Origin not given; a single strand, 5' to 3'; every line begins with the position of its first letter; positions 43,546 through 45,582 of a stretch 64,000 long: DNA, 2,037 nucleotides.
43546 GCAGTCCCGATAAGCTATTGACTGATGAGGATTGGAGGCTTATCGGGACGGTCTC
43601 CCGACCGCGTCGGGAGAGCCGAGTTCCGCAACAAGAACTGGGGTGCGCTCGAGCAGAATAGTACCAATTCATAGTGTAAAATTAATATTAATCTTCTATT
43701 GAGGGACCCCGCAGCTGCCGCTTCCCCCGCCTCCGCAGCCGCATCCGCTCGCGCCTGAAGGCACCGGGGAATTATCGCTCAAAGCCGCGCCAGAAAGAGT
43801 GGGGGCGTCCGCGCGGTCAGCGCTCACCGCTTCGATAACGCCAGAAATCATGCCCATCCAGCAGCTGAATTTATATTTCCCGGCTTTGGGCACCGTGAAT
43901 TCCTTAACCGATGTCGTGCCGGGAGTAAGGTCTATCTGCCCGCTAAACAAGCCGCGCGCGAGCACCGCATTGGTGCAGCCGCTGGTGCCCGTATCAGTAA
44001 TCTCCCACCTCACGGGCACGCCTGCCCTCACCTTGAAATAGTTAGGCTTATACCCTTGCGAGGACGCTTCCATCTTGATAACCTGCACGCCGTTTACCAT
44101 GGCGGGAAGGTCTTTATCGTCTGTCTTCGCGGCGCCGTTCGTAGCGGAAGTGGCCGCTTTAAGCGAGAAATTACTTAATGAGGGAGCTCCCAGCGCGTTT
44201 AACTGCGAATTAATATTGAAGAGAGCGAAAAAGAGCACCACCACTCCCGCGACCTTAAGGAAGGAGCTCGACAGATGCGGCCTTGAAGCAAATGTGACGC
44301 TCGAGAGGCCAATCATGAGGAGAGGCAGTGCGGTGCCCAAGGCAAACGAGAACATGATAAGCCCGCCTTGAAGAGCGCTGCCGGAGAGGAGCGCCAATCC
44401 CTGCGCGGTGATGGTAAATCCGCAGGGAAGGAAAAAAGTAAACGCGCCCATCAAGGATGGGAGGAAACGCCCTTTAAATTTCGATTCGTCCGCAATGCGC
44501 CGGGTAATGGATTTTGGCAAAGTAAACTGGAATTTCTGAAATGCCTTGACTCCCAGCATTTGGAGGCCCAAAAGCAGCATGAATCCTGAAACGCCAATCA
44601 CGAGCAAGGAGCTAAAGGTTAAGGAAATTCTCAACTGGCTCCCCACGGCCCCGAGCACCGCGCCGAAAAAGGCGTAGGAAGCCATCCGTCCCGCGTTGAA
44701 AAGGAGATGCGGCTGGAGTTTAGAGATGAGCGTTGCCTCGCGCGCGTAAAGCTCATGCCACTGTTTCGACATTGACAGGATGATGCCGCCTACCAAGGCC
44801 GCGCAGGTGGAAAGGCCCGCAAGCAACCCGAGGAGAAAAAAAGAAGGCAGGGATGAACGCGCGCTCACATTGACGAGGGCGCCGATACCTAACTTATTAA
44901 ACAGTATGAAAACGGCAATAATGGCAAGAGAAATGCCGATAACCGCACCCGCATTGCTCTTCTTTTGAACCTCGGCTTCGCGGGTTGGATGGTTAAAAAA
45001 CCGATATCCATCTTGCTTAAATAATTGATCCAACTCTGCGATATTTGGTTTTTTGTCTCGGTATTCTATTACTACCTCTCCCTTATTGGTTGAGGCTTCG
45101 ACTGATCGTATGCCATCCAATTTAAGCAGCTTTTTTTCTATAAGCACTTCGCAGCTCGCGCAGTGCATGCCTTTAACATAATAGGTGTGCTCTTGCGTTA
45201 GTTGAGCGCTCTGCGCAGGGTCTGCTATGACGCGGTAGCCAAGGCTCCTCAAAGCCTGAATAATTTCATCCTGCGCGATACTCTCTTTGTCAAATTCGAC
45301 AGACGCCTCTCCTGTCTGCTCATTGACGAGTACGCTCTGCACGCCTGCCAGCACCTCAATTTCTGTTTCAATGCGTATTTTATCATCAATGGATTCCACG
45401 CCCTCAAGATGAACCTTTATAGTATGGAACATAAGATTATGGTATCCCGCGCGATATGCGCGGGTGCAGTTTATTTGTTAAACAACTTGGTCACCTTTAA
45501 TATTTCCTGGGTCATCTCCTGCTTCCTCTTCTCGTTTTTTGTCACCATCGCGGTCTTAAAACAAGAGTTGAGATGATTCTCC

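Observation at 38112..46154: Eight-gene minus-strand copper and thiol-redox island with unusual HMA fusions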

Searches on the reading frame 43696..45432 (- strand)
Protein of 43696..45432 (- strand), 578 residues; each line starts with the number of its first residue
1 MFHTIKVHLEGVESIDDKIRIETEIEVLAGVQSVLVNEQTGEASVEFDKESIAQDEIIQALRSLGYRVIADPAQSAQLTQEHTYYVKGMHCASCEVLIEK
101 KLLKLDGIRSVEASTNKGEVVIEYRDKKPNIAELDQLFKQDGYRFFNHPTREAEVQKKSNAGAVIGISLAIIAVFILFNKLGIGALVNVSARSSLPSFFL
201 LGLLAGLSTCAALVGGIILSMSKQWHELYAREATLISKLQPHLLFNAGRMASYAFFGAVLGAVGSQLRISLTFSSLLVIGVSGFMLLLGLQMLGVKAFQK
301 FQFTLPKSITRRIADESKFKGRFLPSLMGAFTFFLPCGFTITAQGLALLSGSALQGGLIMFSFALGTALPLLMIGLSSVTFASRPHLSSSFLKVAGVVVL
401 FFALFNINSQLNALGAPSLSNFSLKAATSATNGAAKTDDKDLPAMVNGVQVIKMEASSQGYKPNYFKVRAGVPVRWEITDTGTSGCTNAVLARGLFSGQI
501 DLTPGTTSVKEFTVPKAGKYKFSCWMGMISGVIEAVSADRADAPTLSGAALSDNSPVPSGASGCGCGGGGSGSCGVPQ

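Call 3: search_protein_families(library=pfam, proteins=[window:43696-45432:-], max_evalue=0.01)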
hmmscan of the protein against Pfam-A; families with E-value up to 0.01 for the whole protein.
window:43696-45432:- (578 aa): 5 families
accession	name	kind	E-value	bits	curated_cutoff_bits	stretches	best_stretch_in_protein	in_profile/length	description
PF13386.12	DsbD_2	-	1.9e-30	106.7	24.9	1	198-404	2-198/199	Cytochrome C biogenesis protein transmembrane region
PF00403.32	HMA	-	2e-18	66.9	24.8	2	83-136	1-54/62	Heavy-metal-associated domain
PF02683.22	DsbD_TM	-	2e-11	44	27.1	1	195-404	5-212/219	Cytochrome C biogenesis protein transmembrane domain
PF13473.12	Cupredoxin_1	-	7.7e-08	32.7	27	1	447-532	18-101/104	Cupredoxin-like domain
PF19991.5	HMA_2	-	1.5e-05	25.5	30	0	95-128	32-65/154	Heavy metal associated domain 2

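Call 4: search_protein_families(library=ncbifam, proteins=[window:43696-45432:-], max_evalue=0.01)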
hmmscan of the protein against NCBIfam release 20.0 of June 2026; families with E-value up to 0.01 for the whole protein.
window:43696-45432:- (578 aa): 16 families
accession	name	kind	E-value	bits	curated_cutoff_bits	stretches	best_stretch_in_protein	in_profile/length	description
NF033556.1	MerTP_fusion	equivalog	8.5e-19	67.9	180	2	77-144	117-184/186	mercuric transport protein MerTP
NF033795.1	chaper_CopZ_Bs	exception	4.5e-18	65.2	91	2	83-143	3-63/66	copper chaperone CopZ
NF033794.2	chaper_CopZ_Eh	exception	1.1e-14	54.2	95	2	20-67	17-64/68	copper chaperone CopZ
TIGR00003.1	TIGR00003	subfamily_domain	1.9e-14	53.6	62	2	83-143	3-63/66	copper ion binding protein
NF041115.1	UxxU_metal_bind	equivalog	3.5e-13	49.5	95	2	83-124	7-48/74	metal-binding (seleno)protein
TIGR02052.1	MerP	equivalog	3.5e-12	46.7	92.55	1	77-143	20-86/92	mercury resistance system periplasmic binding protein MerP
NF047957.1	CopZ_AFE_1862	equivalog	2e-09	37.7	85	1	86-124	5-43/62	CopZ family metallochaperone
NF010311.1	PRK13748.1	subfamily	5e-08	32.2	600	1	84-154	3-72/560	mercury(II) reductase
NF047536.1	Cu_chaper_CsoZ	equivalog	6.3e-07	29.7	77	1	6-48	4-46/66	putative copper chaperone CsoZ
NF001419.0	PRK00293.1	subfamily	6.5e-07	28.3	330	1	194-412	171-387/574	protein-disulfide reductase DsbD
NF008262.1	PRK11033.1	equivalog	6.9e-07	28.1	1005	1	75-177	36-134/731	zinc/cadmium/mercury/lead-transporting ATPase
NF052460.1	L-NosZ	equivalog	4.4e-05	22.2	700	1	445-524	374-461/480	clade III lactonase-type nitrous-oxide reductase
NF033781.1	chaper_CopP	exception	0.00024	21.2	112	1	83-125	3-45/65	copper-binding metallochaperone CopP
NF033553.1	MerP_Gpos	exception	0.00026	20.8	110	0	79-134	44-100/112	mercury resistance system substrate-binding protein MerP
NF045683.1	MerT_CopZ_Se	exception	0.0027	17.2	375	1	79-143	161-225/235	MerT/CopZ fusion-like heavy metal transport selenoprotein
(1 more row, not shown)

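Call 6: find_homologous_proteins(query=window:43696-45432:-, max_evalue=0.00001)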
Query window:43696-45432:- (578 aa): 2286 proteins with E <= 0.00001 among 8000 candidates; the best 120 are listed.
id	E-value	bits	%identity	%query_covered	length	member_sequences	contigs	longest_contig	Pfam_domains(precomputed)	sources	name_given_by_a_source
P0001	0.0e+0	1262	100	100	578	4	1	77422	PF00403.33,PF13473.13,PF02683.23,PF19991.6,PF13386.13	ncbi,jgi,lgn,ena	ncbi:MAG: sulfite exporter TauE/SafE family protein [Patescibacteria group bacterium]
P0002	0.0e+0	1127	90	100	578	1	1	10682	PF00403.33,PF13473.13,PF02683.23,PF19991.6,PF13386.13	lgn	-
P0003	3.3e-261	886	82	86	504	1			PF00403.33,PF13473.13,PF02683.23,PF13386.13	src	-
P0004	7.1e-242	822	64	97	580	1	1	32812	PF00403.33,PF13473.13,PF02683.23,PF19991.6,PF13386.13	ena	-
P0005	3.2e-227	773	61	96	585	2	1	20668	PF00403.33,PF13473.13,PF02683.23,PF13386.13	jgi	-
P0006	3.3e-226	770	60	97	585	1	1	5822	PF00403.33,PF13473.13,PF02683.23,PF13386.13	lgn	-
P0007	1.3e-224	765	61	96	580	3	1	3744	PF00403.33,PF13473.13,PF02683.23,PF13386.13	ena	-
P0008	5.0e-224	763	61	94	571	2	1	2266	PF00403.33,PF13473.13,PF02683.23,PF19991.6,PF13386.13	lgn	-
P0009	1.1e-221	755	59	97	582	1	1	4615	PF00403.33,PF13473.13,PF02683.23,PF13386.13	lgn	-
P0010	2.9e-221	754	58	96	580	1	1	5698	PF00403.33,PF13473.13,PF02683.23,PF13386.13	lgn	-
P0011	6.0e-221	753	59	95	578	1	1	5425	PF00403.33,PF13473.13,PF02683.23,PF13386.13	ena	-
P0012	8.8e-221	752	59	97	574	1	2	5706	PF00403.33,PF13473.13,PF02683.23,PF13386.13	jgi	-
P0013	3.0e-219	747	56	94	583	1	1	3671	PF00403.33,PF13473.13,PF02683.23,PF13386.13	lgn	-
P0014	1.0e-217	742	58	97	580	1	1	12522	PF00403.33,PF13473.13,PF02683.23,PF19991.6,PF13386.13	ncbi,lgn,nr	ncbi:MAG: sulfite exporter TauE/SafE family protein [Candidatus Parcubacteria bacterium]|nr:sulfite 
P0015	2.2e-217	741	59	93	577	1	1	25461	PF00403.33,PF13473.13,PF02683.23,PF13386.13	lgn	-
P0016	8.2e-217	739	58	97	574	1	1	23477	PF00403.33,PF13473.13,PF02683.23,PF13386.13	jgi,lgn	jgi:sulfite exporter TauE/SafE/copper chaperone CopZ/plastocyanin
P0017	2.0e-216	738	58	96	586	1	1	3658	PF00403.33,PF13473.13,PF02683.23,PF13386.13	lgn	-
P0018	9.4e-216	736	57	95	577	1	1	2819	PF00403.33,PF13473.13,PF02683.23,PF13386.13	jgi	-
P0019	1.1e-215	735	59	97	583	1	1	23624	PF00403.33,PF13473.13,PF02683.23,PF13386.13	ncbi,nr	ncbi:MAG: sulfite exporter TauE/SafE family protein [bacterium]|nr:sulfite exporter TauE/SafE family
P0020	8.1e-215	733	56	96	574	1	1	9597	PF00403.33,PF13473.13,PF02683.23,PF13386.13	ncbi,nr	ncbi:MAG: sulfite exporter TauE/SafE family protein [bacterium]|nr:sulfite exporter TauE/SafE family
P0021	2.1e-214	731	56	97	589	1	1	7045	PF00403.33,PF13473.13,PF13386.13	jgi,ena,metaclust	metaclust:\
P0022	3.8e-214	730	60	94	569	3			PF00403.33,PF13473.13,PF02683.23,PF19991.6,PF13386.13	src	-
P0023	6.8e-214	729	58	95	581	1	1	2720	PF00403.33,PF13473.13,PF02683.23,PF13386.13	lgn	-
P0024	6.8e-214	729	58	97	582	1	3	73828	PF00403.33,PF13473.13,PF13386.13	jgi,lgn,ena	-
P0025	7.5e-214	729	58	97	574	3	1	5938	PF00403.33,PF13473.13,PF02683.23,PF13386.13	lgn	-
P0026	1.1e-213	729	57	97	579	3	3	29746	PF00403.33,PF13473.13,PF02683.23,PF13386.13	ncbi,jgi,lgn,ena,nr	ncbi:sulfite exporter TauE/SafE family protein [Candidatus Parcubacteria bacterium]|nr:sulfite expor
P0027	2.4e-213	728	56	97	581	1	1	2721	PF00403.33,PF13473.13,PF02683.23,PF13386.13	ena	-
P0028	2.4e-213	728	64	85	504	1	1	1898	PF00403.33,PF13473.13,PF02683.23,PF13386.13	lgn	-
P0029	7.8e-213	726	55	97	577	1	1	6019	PF00403.33,PF13473.13,PF19991.6,PF13386.13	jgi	-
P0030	1.4e-212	725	56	97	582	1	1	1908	PF00403.33,PF13473.13,PF13386.13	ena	-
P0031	1.6e-212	725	55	97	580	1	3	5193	PF00403.33,PF13473.13,PF02683.23,PF19991.6,PF13386.13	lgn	-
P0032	2.2e-212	725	58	93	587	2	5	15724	PF00403.33,PF13473.13,PF02683.23,PF13386.13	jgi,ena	-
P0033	7.9e-212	723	57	96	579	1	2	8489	PF00403.33,PF13473.13,PF02683.23,PF13386.13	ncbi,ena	-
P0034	8.1e-212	723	56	97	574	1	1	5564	PF00403.33,PF13473.13,PF02683.23,PF19991.6,PF13386.13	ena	-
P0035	8.3e-212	723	58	97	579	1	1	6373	PF00403.33,PF13473.13,PF02683.23,PF13386.13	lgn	-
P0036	8.4e-212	723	57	95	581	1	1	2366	PF00403.33,PF13473.13,PF02683.23,PF13386.13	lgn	-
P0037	1.9e-211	721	59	94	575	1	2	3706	PF00403.33,PF13473.13,PF02683.23,PF13386.13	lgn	-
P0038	4.0e-211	720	58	94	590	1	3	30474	PF00403.33,PF13473.13,PF02683.23,PF13386.13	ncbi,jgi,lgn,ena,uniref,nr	ncbi:MAG: hypothetical protein COY66_05950 [Candidatus Kerfeldbacteria bacterium CG_4_10_14_0_8_um_f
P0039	1.1e-210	719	57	95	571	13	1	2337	PF00403.33,PF13473.13,PF02683.23,PF13386.13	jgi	-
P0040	1.2e-210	719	56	97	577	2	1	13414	PF00403.33,PF13473.13,PF02683.23,PF19991.6,PF13386.13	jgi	-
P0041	1.6e-210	718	56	97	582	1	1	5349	PF00403.33,PF13473.13,PF02683.23,PF13386.13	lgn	-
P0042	2.0e-210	718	56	97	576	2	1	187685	PF00403.33,PF13473.13,PF02683.23,PF13386.13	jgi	jgi:sulfite exporter TauE/SafE/copper chaperone CopZ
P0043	2.7e-210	718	59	93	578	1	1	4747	PF00403.33,PF13473.13,PF13386.13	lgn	-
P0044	2.7e-210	718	58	91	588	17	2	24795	PF00403.33,PF13473.13,PF02683.23,PF13386.13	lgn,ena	-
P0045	7.0e-210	716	58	96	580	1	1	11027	PF00403.33,PF13473.13,PF02683.23,PF13386.13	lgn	-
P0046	9.3e-210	716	56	97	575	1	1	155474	PF00403.33,PF13473.13,PF02683.23,PF13386.13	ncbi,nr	ncbi:MAG: sulfite exporter TauE/SafE family protein [bacterium]|nr:sulfite exporter TauE/SafE family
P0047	1.3e-209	715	55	97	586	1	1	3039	PF00403.33,PF13473.13,PF02683.23,PF13386.13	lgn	-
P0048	2.7e-209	714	55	97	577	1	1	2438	PF00403.33,PF13473.13,PF02683.23,PF13386.13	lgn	-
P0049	2.9e-209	714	55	97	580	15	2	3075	PF00403.33,PF13473.13,PF02683.23,PF13386.13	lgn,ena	-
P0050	6.9e-209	713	56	97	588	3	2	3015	PF00403.33,PF13473.13,PF02683.23,PF13386.13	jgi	-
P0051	9.7e-209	712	59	91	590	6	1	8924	PF00403.33,PF13473.13,PF02683.23,PF13386.13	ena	-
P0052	1.0e-208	712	56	96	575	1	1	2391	PF00403.33,PF13473.13,PF02683.23,PF13386.13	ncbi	-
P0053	2.6e-208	711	55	97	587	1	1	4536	PF00403.33,PF13473.13,PF02683.23,PF13386.13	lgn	-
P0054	5.2e-208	710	57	93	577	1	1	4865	PF00403.33,PF13473.13,PF02683.23,PF13386.13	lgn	-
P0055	5.4e-208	710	57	94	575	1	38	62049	PF00403.33,PF13473.13,PF02683.23,PF13386.13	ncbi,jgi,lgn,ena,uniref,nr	ncbi:MAG: hypothetical protein A3F95_02425 [Candidatus Nealsonbacteria bacterium RIFCSPLOWO2_12_FULL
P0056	6.5e-208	710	61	93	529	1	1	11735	PF00403.33,PF13473.13,PF02683.23,PF13386.13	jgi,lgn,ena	-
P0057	9.7e-208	709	56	98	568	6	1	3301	PF00403.33,PF13473.13,PF02683.23,PF13386.13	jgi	jgi:sulfite exporter TauE/SafE/copper chaperone CopZ/plastocyanin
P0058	1.0e-207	709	56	96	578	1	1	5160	PF00403.33,PF13473.13,PF02683.23,PF13386.13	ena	-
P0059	1.2e-207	709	55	97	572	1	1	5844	PF00403.33,PF13473.13,PF02683.23,PF19991.6,PF13386.13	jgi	jgi:sulfite exporter TauE/SafE/copper chaperone CopZ/plastocyanin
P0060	1.6e-207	708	57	96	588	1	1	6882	PF00403.33,PF13473.13,PF02683.23,PF13386.13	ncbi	-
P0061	1.9e-207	708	56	97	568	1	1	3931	PF00403.33,PF13473.13,PF02683.23,PF13386.13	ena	-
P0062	1.9e-207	708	56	97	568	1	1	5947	PF00403.33,PF13473.13,PF02683.23,PF13386.13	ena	-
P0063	2.1e-207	708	55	97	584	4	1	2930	PF00403.33,PF13473.13,PF02683.23,PF13386.13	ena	-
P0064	2.2e-207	708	55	97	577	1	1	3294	PF00403.33,PF13473.13,PF02683.23,PF19991.6,PF13386.13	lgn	-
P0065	2.7e-207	708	56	94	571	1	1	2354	PF00403.33,PF13473.13,PF02683.23,PF13386.13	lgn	-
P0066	3.8e-207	707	59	93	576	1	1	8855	PF00403.33,PF13473.13,PF02683.23,PF19991.6,PF13386.13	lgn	-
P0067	6.3e-207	707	55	97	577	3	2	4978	PF00403.33,PF13473.13,PF02683.23,PF13386.13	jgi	-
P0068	1.7e-206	705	56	97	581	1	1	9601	PF00403.33,PF13473.13,PF19991.6,PF13386.13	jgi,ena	-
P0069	2.1e-206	705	65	85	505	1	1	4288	PF00403.33,PF13473.13,PF02683.23,PF13386.13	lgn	-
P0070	2.2e-206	705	54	97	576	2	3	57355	PF00403.33,PF13473.13,PF02683.23,PF13386.13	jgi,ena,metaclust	metaclust:\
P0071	3.1e-206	704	55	97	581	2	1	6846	PF00403.33,PF13473.13,PF02683.23,PF13386.13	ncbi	-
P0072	4.2e-206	704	54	97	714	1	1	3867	PF00403.33,PF13473.13,PF02683.23,PF13386.13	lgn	-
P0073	1.1e-205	702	56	95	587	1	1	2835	PF00403.33,PF13473.13,PF02683.23,PF13386.13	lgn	-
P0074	1.2e-205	702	56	94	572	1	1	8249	PF00403.33,PF13473.13,PF02683.23,PF13386.13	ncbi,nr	ncbi:MAG: sulfite exporter TauE/SafE family protein [bacterium]|nr:sulfite exporter TauE/SafE family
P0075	4.0e-205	701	55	97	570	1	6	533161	PF00403.33,PF13473.13,PF02683.23,PF13386.13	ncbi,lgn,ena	-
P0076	4.3e-205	700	56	99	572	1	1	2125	PF00403.33,PF13473.13,PF02683.23,PF13386.13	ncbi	-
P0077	5.3e-205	700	56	95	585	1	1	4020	PF00403.33,PF13473.13,PF13386.13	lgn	-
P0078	7.6e-205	700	56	96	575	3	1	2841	PF00403.33,PF13473.13,PF02683.23,PF19991.6,PF13386.13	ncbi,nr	ncbi:sulfite exporter TauE/SafE family protein, partial [Patescibacteria group bacterium]|nr:sulfite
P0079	8.1e-205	700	54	97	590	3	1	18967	PF00403.33,PF13473.13,PF02683.23,PF13386.13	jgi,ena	-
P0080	9.5e-205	699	55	97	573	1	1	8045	PF00403.33,PF13473.13,PF02683.23,PF13386.13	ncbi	-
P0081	2.3e-204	698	54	97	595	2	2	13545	PF00403.33,PF13473.13,PF13386.13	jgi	-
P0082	3.5e-204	697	60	83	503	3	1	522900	PF00403.33,PF13473.13,PF02683.23,PF13386.13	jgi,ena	-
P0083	3.7e-204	697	54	97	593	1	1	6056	PF00403.33,PF13473.13,PF02683.23,PF13386.13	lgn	-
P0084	5.7e-204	697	55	83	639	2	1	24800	PF00403.33,PF13473.13,PF13386.13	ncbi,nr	ncbi:MAG: sulfite exporter TauE/SafE family protein [Actinobacteria bacterium]|nr:sulfite exporter T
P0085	6.1e-204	697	52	97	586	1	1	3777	PF00403.33,PF13473.13,PF02683.23,PF19991.6,PF13386.13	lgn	-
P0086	9.7e-204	696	56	84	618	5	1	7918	PF00403.33,PF13473.13,PF02683.23,PF13386.13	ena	-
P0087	1.1e-203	696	55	82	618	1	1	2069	PF00403.33,PF13473.13,PF13386.13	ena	-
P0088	1.1e-203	696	53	97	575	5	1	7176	PF00403.33,PF13473.13,PF02683.23,PF19991.6,PF13386.13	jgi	jgi:sulfite exporter TauE/SafE/copper chaperone CopZ/plastocyanin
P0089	1.3e-203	696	54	97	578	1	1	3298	PF00403.33,PF13473.13,PF02683.23,PF19991.6,PF13386.13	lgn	-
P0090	1.5e-203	695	54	97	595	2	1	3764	PF00403.33,PF13473.13,PF13386.13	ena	-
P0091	3.2e-203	694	58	93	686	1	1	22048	PF00403.33,PF13473.13,PF02683.23,PF13386.13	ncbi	-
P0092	4.6e-203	694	55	97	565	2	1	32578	PF00403.33,PF13473.13,PF02683.23,PF19991.6,PF13386.13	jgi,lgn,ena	-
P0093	9.4e-203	693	61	82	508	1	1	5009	PF00403.33,PF13473.13,PF02683.23,PF13386.13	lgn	-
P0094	1.3e-202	692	54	98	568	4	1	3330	PF00403.33,PF13473.13,PF02683.23,PF13386.13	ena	-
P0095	3.9e-202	691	55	99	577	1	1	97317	PF00403.33,PF13473.13,PF02683.23,PF13386.13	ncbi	-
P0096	4.5e-202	691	53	97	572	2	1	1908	PF00403.33,PF13473.13,PF13386.13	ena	-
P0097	1.2e-201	689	55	80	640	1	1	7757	PF00403.33,PF13473.13,PF13386.13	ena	-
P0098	1.5e-201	689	64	85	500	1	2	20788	PF00403.33,PF13473.13,PF02683.23,PF13386.13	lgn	-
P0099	1.2e-200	686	55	86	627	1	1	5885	PF00403.33,PF13473.13,PF02683.23,PF13386.13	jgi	jgi:uncharacterized protein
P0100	1.7e-200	685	54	97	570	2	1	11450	PF00403.33,PF13473.13,PF02683.23,PF13386.13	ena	-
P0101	2.3e-200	685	63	83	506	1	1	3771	PF00403.33,PF13473.13,PF02683.23,PF13386.13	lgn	-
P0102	2.6e-200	685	55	83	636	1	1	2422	PF00403.33,PF13473.13,PF13386.13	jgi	jgi:uncharacterized protein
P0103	2.7e-200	685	57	93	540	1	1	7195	PF00403.33,PF13473.13,PF19991.6,PF13386.13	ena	-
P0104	4.1e-200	684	63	84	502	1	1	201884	PF00403.33,PF13473.13,PF02683.23,PF13386.13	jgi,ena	-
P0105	6.0e-200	683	55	94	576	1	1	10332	PF00403.33,PF13473.13,PF13386.13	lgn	-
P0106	7.8e-200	683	54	99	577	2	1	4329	PF00403.33,PF13473.13,PF02683.23,PF13386.13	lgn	-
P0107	9.5e-200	683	62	83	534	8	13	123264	PF00403.33,PF13473.13,PF02683.23,PF13386.13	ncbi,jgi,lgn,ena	-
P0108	2.3e-199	682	63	79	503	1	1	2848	PF00403.33,PF13473.13,PF02683.23,PF13386.13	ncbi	-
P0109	4.0e-199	681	64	82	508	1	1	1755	PF00403.33,PF13473.13,PF02683.23,PF13386.13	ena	-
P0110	4.5e-199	681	54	98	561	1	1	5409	PF00403.33,PF13473.13,PF02683.23,PF13386.13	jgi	-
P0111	4.8e-199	680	54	97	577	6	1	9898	PF00403.33,PF13473.13,PF02683.23,PF13386.13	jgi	jgi:sulfite exporter TauE/SafE/copper chaperone CopZ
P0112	6.8e-199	680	54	97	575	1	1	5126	PF00403.33,PF13473.13,PF02683.23,PF13386.13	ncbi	-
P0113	9.4e-199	680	57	93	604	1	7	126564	PF00403.33,PF13473.13,PF02683.23,PF13386.13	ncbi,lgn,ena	ncbi:MAG: sulfite exporter TauE/SafE family protein [Patescibacteria group bacterium]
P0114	9.6e-199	679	54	83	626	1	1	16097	PF00403.33,PF13473.13,PF02683.23,PF13386.13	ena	-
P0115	9.8e-199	679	64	84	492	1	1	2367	PF00403.33,PF13473.13,PF02683.23,PF13386.13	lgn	-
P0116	1.3e-198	679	54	100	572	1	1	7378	PF00403.33,PF13473.13,PF02683.23,PF19991.6,PF13386.13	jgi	jgi:sulfite exporter TauE/SafE/copper chaperone CopZ/plastocyanin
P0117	1.7e-198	679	53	85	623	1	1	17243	PF00403.33,PF13473.13,PF13386.13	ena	-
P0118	1.9e-198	679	53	87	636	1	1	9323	PF00403.33,PF13473.13,PF13386.13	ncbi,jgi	jgi:sulfite exporter TauE/SafE/plastocyanin domain-containing protein/copper chaperone CopZ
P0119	2.9e-198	678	54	96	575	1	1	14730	PF00403.33,PF13473.13,PF02683.23,PF19991.6,PF13386.13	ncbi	-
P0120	3.5e-198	678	56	95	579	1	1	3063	PF00403.33,PF13473.13,PF02683.23,PF13386.13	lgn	-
